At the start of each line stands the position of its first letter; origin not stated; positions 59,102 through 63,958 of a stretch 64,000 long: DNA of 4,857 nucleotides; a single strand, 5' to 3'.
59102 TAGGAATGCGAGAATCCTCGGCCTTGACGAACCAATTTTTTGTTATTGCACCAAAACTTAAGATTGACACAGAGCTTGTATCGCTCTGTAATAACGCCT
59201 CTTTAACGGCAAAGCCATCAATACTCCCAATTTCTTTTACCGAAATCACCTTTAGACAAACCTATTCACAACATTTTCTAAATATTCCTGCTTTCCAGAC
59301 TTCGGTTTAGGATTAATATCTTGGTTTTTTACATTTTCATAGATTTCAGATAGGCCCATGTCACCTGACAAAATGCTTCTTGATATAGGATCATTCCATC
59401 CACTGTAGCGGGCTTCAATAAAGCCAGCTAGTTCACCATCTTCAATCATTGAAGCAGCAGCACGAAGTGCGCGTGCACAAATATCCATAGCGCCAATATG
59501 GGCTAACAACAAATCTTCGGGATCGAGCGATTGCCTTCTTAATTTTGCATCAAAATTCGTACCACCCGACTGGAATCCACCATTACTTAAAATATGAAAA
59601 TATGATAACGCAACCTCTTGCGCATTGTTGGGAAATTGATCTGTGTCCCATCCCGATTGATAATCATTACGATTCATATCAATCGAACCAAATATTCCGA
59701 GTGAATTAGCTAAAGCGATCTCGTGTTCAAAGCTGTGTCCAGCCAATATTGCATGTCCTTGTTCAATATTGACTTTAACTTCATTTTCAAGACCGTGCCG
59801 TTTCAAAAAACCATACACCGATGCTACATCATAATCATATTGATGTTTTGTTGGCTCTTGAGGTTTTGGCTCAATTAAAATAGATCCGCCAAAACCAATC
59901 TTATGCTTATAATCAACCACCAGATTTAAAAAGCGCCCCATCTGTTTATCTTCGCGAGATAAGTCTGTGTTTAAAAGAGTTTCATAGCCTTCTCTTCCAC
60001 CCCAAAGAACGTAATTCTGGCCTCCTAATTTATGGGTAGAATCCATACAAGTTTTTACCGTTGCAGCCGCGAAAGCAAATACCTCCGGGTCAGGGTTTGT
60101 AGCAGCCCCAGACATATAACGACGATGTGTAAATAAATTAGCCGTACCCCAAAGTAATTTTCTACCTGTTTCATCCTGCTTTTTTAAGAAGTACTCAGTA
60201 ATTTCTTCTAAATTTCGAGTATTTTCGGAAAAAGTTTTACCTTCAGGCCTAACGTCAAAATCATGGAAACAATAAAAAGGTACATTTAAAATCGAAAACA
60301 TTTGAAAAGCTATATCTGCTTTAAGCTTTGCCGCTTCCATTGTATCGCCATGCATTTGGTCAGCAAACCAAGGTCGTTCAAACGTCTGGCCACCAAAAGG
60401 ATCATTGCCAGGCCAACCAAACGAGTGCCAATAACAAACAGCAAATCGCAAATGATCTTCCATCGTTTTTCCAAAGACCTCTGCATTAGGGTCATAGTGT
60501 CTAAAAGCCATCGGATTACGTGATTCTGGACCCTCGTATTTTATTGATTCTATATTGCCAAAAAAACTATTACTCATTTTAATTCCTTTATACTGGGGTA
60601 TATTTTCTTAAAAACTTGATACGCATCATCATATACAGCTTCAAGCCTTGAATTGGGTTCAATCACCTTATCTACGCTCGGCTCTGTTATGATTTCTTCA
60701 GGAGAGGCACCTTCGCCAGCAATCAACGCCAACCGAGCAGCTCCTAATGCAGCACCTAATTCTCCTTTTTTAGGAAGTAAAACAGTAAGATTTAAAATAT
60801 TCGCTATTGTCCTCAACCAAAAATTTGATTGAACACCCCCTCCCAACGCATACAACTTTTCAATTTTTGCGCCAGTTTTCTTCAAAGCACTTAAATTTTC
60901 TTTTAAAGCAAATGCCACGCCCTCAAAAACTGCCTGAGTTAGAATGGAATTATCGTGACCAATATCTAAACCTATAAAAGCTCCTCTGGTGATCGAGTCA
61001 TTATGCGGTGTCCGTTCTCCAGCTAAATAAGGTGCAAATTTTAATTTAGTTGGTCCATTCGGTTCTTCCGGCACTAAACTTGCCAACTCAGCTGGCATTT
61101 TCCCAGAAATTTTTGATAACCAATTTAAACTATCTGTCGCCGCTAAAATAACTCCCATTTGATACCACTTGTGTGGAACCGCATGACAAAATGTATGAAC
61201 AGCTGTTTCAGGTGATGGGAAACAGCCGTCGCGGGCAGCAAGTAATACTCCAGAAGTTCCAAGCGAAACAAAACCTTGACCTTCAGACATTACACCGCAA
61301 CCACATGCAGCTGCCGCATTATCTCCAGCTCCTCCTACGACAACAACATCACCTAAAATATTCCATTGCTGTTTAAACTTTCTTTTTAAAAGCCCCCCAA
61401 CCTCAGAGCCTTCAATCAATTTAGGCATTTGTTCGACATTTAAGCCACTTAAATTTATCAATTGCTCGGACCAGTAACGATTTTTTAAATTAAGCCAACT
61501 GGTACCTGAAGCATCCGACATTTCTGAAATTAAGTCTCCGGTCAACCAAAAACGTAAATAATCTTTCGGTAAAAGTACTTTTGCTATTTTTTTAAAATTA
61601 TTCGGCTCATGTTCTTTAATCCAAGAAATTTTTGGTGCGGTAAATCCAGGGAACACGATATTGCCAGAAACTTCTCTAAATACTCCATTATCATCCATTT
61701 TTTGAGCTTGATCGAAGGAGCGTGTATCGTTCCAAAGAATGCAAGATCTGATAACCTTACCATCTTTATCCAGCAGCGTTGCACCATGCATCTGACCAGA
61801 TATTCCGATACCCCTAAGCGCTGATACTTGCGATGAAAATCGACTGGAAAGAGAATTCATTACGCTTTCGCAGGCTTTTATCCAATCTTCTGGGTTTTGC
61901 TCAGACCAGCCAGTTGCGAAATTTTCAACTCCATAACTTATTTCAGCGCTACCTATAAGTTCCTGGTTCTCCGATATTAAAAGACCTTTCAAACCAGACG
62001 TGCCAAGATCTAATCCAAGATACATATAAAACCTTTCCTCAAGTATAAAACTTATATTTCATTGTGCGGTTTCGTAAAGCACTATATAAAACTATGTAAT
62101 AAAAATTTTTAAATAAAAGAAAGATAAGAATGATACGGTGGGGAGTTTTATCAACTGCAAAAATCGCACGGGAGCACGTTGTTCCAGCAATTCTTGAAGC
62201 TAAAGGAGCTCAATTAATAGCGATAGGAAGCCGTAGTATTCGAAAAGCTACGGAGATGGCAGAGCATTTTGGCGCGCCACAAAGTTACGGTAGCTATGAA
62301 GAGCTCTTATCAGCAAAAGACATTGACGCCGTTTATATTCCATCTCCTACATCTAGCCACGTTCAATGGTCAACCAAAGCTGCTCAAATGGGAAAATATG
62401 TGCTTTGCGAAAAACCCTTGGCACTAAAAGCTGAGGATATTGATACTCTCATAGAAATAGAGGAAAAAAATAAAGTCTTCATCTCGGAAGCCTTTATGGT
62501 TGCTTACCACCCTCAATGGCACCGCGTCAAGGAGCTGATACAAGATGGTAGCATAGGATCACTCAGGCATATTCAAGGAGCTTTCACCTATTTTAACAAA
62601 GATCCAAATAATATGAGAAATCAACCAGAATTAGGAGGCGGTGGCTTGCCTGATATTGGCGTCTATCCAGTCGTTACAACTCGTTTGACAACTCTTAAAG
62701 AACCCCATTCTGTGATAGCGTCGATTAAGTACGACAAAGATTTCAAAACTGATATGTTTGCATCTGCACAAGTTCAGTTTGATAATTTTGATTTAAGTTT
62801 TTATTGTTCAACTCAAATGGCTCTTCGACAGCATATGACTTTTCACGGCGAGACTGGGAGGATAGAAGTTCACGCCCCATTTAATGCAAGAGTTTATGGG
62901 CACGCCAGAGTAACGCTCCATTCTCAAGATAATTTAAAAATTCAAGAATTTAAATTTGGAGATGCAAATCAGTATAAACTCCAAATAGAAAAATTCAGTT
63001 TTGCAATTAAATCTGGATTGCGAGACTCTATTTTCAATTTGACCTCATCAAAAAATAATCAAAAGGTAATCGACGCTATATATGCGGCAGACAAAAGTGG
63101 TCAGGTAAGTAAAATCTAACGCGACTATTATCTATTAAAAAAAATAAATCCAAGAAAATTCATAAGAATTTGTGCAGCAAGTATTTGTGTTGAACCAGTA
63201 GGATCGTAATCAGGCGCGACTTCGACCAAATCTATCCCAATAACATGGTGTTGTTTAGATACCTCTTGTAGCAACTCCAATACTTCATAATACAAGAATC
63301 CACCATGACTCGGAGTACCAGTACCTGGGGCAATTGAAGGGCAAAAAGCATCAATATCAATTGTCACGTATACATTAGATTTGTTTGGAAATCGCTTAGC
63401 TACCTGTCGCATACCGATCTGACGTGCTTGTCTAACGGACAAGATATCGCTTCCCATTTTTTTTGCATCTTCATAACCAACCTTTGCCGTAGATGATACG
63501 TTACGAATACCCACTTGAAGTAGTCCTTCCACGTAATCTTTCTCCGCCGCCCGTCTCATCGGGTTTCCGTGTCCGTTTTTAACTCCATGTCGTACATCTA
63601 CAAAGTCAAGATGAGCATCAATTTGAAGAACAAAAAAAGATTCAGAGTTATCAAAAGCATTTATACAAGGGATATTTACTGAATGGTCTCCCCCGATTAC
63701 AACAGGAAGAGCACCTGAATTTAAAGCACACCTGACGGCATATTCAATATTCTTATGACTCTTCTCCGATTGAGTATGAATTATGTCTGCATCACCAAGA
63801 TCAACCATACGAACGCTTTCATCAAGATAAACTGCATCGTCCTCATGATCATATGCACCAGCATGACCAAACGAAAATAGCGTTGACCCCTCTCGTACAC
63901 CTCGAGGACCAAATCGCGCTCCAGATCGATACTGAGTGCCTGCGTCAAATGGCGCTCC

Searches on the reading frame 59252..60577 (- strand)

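Call 20: search_protein_families(library=ncbifam, max_evalue=1e-20, proteins=[window:59252-60577:-])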
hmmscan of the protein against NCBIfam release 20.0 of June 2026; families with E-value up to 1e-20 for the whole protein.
window:59252-60577:- (441 aa): 4 families
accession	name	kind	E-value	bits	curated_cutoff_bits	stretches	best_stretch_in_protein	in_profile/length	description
NF003998.0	PRK05474.1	subfamily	1.8e-216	719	459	1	3-441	2-437/439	xylose isomerase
TIGR02630.1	xylose_isom_A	equivalog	1.1e-199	663.9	533.25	1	5-441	1-435/435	xylose isomerase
NF009115.0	PRK12465.1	subfamily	6.7e-143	476.7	888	1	4-440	11-442/445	xylose isomerase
TIGR02631.1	xylA_Arthro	equivalog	3.3e-34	118.5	447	1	44-349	8-291/382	xylose isomerase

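Call 21: search_protein_families(library=pfam, max_evalue=0.00001, proteins=[window:59252-60577:-])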
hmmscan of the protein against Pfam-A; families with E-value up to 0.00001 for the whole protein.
window:59252-60577:- (441 aa): 1 family
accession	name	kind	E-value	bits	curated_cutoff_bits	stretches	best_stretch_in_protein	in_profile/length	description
PF01261.30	AP_endonuc_2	-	4e-07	30.4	31.1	1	128-289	31-169/249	Xylose isomerase-like TIM barrel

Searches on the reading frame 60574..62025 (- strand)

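Call 20: search_protein_families(library=ncbifam, max_evalue=1e-20, proteins=[window:60574-62025:-])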
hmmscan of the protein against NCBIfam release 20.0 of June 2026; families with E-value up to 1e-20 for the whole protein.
window:60574-62025:- (483 aa): 10 families
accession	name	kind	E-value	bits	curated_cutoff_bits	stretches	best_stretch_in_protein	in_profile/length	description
TIGR01312.1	XylB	equivalog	8.6e-160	532.4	380.25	1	3-476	1-480/481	xylulokinase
NF011601.0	PRK15027.1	equivalog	6.7e-132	440.3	912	1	1-481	1-481/484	xylulokinase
TIGR01314.1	gntK_FGGY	equivalog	2e-52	178.4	648.55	1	3-472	3-486/505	gluconokinase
TIGR01311.1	glycerol_kin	equivalog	7.6e-46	156.5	590.35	1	4-460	5-475/496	glycerol kinase GlpK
NF000756.0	PRK00047.1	subfamily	6.3e-41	140.2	498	1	3-462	8-478/502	glycerol kinase GlpK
NF008187.0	PRK10939.1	equivalog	4.4e-30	104.8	528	1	4-289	8-298/521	autoinducer-2 kinase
TIGR01315.1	5C_CHO_kinase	subfamily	4.2e-25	88.5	408.7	0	327-480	380-538/541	FGGY family pentulose kinase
TIGR02628.1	fuculo_kin_coli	equivalog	1.8e-24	86.5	470.9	1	64-434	63-439/465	L-fuculokinase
TIGR02627.1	rhamnulo_kin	equivalog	1.2e-21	76.8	527.95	0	62-259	60-255/454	rhamnulokinase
NF003154.0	PRK04123.1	equivalog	9.6e-21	74.1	428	0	4-476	8-534/554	ribulokinase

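Call 21: search_protein_families(library=pfam, max_evalue=0.00001, proteins=[window:60574-62025:-])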
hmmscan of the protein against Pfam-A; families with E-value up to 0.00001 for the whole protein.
window:60574-62025:- (483 aa): 2 families
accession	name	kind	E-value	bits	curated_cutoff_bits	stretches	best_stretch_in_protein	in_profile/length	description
PF00370.27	FGGY_N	-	8.9e-67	225.7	28.8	1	1-242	1-245/245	FGGY family of carbohydrate kinases, N-terminal domain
PF02782.22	FGGY_C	-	1.6e-30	106.8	27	1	252-436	2-197/198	FGGY family of carbohydrate kinases, C-terminal domain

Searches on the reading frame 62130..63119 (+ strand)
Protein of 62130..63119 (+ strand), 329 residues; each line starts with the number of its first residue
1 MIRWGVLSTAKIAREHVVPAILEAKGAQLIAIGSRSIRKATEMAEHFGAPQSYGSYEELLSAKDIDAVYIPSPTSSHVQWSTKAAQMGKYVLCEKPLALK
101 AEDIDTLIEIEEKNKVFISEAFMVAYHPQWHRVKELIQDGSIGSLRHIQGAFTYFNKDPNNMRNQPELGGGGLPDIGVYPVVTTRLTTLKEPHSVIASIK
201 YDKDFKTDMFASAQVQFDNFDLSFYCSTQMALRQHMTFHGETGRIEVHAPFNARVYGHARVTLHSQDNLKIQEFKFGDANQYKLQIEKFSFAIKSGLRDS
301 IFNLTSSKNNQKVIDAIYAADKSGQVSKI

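Call 20: search_protein_families(library=ncbifam, max_evalue=1e-20, proteins=[window:62130-63119:+])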
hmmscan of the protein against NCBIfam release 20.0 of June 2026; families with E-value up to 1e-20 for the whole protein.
window:62130-63119:+ (329 aa): 2 families
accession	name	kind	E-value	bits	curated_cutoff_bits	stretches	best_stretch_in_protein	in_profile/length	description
NF041392.1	XylDh_Gfo6_Halo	equivalog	9.4e-39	133.2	350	1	3-326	18-347/350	D-xylose 1-dehydrogenase Gfo6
TIGR04380.1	myo_inos_iolG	equivalog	4.1e-27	94.9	355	1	2-251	2-256/330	inositol 2-dehydrogenase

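Call 21: search_protein_families(library=pfam, max_evalue=0.00001, proteins=[window:62130-63119:+])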
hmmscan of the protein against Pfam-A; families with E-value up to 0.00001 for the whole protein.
window:62130-63119:+ (329 aa): 3 families
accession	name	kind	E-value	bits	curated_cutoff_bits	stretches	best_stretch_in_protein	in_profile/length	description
PF01408.29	GFO_IDH_MocA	-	3.8e-23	82.9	24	1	2-120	1-118/120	Oxidoreductase family, NAD-binding Rossmann fold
PF22725.1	GFO_IDH_MocA_C3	-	3.8e-20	72.6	27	1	131-246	2-124/124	GFO/IDH/MocA C-terminal domain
PF02894.22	GFO_IDH_MocA_C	-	3e-07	30.9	22.9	1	134-326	1-215/218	Oxidoreductase family, C-terminal alpha/beta domain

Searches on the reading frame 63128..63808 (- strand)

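Call 99: search_protein_families(library=pfam, max_evalue=1e-8, proteins=[window:63128-63808:-])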
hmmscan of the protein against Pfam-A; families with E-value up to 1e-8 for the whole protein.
window:63128-63808:- (226 aa): 1 family
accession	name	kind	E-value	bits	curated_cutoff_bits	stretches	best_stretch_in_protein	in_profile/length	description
PF00491.26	Arginase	-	3e-62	211.1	22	1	2-219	54-279/280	Arginase family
